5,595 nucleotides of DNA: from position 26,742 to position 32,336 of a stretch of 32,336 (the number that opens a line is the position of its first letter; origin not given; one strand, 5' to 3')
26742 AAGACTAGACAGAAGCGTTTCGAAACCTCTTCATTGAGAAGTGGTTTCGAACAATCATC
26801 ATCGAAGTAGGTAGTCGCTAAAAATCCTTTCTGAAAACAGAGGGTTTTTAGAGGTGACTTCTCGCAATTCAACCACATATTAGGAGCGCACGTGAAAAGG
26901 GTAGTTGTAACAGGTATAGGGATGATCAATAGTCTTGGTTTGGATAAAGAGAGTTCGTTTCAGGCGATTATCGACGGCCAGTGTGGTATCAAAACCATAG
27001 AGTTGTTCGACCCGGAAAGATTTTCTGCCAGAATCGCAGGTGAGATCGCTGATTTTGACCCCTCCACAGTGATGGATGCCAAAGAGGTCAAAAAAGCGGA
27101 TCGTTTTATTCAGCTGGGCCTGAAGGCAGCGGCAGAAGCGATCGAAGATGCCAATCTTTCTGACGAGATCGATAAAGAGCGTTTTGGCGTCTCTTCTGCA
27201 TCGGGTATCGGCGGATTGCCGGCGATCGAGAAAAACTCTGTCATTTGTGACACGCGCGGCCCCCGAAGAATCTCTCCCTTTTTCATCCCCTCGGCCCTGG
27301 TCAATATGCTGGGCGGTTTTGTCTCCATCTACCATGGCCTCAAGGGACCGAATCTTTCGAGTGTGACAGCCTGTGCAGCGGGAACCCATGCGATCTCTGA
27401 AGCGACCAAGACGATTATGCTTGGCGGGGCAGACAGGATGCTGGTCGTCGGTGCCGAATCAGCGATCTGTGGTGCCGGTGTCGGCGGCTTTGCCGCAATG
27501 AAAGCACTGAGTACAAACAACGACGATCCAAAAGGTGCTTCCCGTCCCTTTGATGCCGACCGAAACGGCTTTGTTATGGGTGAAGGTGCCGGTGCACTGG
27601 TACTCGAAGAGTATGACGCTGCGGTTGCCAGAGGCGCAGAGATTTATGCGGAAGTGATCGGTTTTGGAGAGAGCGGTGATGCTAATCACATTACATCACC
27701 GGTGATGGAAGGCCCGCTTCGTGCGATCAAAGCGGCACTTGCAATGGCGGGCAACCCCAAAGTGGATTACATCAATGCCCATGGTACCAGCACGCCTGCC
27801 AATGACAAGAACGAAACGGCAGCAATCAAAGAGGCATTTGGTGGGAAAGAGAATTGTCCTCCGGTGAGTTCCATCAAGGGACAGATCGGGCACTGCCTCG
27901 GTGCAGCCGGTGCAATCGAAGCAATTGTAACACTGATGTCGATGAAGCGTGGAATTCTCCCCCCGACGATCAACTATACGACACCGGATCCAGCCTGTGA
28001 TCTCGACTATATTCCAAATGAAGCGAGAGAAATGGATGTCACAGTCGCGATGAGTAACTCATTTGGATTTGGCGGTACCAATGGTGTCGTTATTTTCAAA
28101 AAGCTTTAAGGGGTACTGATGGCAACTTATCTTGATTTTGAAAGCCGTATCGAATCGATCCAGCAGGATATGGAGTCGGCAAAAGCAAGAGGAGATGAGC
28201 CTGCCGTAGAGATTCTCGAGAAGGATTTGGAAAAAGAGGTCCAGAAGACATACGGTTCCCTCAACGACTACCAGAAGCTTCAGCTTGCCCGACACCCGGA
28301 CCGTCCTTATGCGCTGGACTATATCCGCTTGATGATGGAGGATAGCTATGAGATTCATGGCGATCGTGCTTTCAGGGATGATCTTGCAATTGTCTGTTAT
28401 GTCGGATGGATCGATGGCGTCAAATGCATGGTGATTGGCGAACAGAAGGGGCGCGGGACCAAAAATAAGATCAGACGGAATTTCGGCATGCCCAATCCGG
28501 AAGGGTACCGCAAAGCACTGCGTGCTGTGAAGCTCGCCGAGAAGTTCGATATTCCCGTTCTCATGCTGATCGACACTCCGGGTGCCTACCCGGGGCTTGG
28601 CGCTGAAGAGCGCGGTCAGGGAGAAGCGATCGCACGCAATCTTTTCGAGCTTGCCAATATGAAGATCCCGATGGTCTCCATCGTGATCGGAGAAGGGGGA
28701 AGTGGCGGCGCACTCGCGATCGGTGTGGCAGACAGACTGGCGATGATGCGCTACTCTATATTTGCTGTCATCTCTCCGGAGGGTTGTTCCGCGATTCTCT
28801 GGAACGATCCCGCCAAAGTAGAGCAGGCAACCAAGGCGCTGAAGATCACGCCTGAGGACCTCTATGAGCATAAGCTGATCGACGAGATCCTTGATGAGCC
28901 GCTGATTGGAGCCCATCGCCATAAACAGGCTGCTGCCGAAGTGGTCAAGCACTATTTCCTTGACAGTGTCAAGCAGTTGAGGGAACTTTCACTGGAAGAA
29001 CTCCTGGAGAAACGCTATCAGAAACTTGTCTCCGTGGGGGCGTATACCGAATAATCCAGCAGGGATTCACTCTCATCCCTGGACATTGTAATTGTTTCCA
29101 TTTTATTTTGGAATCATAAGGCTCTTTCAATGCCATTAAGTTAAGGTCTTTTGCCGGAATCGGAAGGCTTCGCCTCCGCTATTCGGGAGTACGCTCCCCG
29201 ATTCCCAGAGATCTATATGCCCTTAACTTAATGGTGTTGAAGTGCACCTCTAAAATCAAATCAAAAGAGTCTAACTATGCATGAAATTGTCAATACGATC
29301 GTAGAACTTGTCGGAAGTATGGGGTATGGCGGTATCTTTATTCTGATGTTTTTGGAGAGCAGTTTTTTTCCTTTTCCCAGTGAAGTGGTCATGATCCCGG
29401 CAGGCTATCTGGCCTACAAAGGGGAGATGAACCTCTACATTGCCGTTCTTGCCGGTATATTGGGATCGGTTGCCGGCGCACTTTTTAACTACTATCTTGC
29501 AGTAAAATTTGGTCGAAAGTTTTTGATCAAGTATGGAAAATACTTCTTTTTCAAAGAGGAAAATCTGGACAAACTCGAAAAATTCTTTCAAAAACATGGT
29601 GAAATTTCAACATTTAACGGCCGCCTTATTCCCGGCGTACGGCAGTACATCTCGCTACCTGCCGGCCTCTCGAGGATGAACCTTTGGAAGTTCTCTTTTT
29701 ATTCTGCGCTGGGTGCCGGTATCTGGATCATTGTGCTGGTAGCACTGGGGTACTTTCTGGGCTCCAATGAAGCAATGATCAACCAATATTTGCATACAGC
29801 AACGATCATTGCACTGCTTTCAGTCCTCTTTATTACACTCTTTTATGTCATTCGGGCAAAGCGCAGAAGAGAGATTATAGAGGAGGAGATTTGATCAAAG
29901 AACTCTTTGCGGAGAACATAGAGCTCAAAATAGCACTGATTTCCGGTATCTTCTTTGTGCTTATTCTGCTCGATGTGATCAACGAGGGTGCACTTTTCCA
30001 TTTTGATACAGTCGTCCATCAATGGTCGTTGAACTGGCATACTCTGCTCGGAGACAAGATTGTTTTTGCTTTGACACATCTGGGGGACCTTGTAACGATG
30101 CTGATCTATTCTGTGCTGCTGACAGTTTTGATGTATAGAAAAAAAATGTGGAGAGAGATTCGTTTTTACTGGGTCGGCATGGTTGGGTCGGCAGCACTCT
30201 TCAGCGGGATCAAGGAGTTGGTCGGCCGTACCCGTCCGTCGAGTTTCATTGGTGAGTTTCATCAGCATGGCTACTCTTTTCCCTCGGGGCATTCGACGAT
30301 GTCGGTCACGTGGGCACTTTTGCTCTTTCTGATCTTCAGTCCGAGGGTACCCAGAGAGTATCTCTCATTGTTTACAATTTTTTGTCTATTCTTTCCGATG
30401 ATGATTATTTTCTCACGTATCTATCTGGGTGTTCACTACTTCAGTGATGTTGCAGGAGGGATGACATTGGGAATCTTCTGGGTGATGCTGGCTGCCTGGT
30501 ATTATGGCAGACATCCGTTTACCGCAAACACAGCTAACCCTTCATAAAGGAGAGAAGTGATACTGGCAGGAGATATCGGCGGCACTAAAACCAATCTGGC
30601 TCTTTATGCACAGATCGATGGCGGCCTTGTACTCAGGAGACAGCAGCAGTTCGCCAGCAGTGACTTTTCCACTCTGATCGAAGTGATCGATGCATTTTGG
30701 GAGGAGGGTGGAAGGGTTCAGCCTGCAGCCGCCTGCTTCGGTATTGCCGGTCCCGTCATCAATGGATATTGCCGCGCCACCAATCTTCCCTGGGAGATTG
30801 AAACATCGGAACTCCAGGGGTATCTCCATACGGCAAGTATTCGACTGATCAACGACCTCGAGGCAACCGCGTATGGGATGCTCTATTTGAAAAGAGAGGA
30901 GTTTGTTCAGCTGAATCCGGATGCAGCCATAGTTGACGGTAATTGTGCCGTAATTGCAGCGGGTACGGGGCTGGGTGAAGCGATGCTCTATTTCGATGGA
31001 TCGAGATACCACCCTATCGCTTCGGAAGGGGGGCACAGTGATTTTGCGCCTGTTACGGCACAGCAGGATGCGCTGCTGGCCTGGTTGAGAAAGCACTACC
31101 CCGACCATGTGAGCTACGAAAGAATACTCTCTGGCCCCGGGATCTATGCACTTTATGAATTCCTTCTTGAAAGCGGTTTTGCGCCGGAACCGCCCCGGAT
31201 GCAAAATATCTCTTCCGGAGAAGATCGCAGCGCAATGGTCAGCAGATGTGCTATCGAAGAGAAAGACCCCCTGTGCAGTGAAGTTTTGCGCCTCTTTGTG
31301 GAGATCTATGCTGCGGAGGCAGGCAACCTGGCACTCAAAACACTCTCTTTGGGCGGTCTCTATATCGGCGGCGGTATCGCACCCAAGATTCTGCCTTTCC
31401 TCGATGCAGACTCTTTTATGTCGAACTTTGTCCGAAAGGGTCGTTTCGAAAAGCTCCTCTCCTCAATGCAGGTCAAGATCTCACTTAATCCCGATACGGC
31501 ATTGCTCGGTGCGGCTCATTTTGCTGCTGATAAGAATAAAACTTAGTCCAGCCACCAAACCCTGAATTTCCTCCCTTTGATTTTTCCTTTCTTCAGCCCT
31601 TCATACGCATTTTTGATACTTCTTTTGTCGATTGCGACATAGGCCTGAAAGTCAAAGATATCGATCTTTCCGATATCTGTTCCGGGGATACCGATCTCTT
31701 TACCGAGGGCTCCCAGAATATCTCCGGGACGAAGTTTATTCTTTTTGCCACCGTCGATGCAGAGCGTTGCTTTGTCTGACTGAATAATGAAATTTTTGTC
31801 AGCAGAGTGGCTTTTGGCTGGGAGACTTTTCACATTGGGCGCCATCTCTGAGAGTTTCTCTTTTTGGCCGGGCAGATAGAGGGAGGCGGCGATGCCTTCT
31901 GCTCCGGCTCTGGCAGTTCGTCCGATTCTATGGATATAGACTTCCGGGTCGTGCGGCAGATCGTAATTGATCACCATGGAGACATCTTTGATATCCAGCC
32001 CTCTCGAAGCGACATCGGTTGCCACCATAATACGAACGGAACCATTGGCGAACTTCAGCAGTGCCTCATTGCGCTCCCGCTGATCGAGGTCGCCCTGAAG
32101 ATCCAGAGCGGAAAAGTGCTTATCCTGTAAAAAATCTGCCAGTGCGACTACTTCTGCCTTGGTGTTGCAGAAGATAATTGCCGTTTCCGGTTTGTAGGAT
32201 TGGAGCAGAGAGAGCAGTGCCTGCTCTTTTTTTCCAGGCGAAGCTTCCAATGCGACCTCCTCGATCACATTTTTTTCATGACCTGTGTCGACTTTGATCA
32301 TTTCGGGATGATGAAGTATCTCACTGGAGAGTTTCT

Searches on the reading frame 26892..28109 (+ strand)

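Call 7: search_protein_families(library=pfam, proteins=[window:26892-28109:+])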
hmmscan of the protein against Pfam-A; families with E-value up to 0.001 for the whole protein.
window:26892-28109:+ (405 aa): 3 families
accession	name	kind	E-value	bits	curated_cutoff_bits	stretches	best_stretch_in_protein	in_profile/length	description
PF00109.32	ketoacyl-synt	-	9.8e-52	176.5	20.8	1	1-243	1-251/252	Beta-ketoacyl synthase, N-terminal domain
PF02801.28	Ketoacyl-synt_C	-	7.5e-33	113.5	20.8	1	252-362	1-118/119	Beta-ketoacyl synthase, C-terminal domain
PF08545.16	ACP_syn_III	-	0.00027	21.2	24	0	159-190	5-36/80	3-Oxoacyl-[acyl-carrier-protein (ACP)] synthase III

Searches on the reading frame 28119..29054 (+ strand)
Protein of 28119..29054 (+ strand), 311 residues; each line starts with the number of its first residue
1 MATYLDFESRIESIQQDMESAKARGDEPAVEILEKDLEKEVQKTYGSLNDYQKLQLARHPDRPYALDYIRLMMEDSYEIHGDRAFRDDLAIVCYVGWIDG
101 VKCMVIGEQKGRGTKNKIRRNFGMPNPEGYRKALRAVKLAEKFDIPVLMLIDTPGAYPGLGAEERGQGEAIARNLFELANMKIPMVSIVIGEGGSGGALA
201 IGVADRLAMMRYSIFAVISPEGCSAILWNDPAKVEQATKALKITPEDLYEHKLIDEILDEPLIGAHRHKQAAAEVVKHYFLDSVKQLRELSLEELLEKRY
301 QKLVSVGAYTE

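Call 52: search_protein_families(library=pfam, proteins=[window:28119-29054:+], max_evalue=0.001)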
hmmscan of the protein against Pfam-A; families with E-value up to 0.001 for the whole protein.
window:28119-29054:+ (311 aa): 2 families
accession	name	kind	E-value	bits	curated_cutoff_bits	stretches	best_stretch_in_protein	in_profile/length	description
PF03255.19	ACCA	-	1.6e-129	432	23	1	4-307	1-310/310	Acetyl co-enzyme A carboxylase carboxyltransferase-like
PF01039.27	Carboxyl_trans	-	3.2e-15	56.2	22.3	1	91-239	284-428/493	Carboxyl transferase domain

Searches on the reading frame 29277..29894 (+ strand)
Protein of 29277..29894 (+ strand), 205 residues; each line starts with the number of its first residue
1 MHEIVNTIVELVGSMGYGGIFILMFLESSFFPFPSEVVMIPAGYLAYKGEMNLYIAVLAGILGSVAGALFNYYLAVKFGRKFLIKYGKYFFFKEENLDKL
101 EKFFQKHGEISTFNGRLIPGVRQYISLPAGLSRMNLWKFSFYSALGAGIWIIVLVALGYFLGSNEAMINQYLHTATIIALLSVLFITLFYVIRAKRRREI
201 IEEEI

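Call 53: search_protein_families(library=pfam, proteins=[window:29277-29894:+], max_evalue=0.01)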
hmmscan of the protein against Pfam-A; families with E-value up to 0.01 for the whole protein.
window:29277-29894:+ (205 aa): 1 family
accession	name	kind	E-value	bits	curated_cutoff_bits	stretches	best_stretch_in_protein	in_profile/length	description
PF09335.16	VTT_dom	-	6.5e-26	91.7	33.9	1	33-159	1-122/123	VTT domain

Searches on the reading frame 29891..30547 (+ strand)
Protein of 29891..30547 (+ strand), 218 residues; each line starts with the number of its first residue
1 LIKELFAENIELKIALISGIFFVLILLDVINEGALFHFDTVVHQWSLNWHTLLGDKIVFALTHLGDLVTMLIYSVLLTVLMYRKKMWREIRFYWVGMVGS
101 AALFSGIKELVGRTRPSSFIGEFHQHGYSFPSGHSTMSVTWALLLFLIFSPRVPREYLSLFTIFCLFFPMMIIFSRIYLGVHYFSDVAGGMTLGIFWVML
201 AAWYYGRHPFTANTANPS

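Call 53: search_protein_families(library=pfam, proteins=[window:29891-30547:+], max_evalue=0.01)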
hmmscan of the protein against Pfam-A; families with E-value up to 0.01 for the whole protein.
window:29891-30547:+ (218 aa): 3 families
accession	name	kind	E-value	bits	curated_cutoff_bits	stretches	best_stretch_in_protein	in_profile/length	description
PF01569.27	PAP2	-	2.9e-23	82.5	27.2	1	94-206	6-126/130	PAP2 superfamily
PF14378.12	PAP2_3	-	1.5e-07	31.9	27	1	111-196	108-186/190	PAP2 superfamily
PF14360.12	PAP2_C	-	0.0082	17.1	27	1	132-199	8-70/74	PAP2 superfamily C-terminal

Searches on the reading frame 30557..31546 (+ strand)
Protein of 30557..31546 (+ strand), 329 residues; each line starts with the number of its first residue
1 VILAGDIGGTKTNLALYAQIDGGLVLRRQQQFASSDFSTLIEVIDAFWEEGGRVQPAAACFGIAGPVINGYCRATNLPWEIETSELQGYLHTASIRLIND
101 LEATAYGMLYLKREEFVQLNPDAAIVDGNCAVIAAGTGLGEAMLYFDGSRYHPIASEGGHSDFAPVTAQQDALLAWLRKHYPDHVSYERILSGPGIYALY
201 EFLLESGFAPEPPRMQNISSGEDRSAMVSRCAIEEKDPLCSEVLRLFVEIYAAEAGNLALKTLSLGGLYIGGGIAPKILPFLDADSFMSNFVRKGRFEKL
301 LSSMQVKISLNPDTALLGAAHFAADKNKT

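Call 53: search_protein_families(library=pfam, proteins=[window:30557-31546:+], max_evalue=0.01)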
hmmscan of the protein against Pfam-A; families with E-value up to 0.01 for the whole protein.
window:30557-31546:+ (329 aa): 1 family
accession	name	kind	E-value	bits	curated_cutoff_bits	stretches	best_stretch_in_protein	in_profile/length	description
PF02685.22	Glucokinase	-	3e-98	329.1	22.1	1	3-325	1-313/314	Glucokinase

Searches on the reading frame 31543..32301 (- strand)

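Call 53: search_protein_families(library=pfam, proteins=[window:31543-32301:-], max_evalue=0.01)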
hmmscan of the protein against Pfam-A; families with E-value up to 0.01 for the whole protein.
window:31543-32301:- (252 aa): 4 families
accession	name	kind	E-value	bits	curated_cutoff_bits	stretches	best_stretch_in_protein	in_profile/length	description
PF00271.37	Helicase_C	-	1.7e-32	112.4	23.5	1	25-133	2-110/110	Helicase conserved C-terminal domain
PF03880.21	DbpA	-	3.4e-24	85.1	25.6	1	179-248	1-70/72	DbpA RNA binding domain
PF06862.17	Utp25_C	-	9.2e-05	22.6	32.8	1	30-123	38-134/190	Utp25, C-terminal domain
PF22590.2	Cas3-like_C_2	-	0.0041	17.8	27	1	40-132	4-104/106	CRISPR-associated nuclease/helicase Cas3, C-terminal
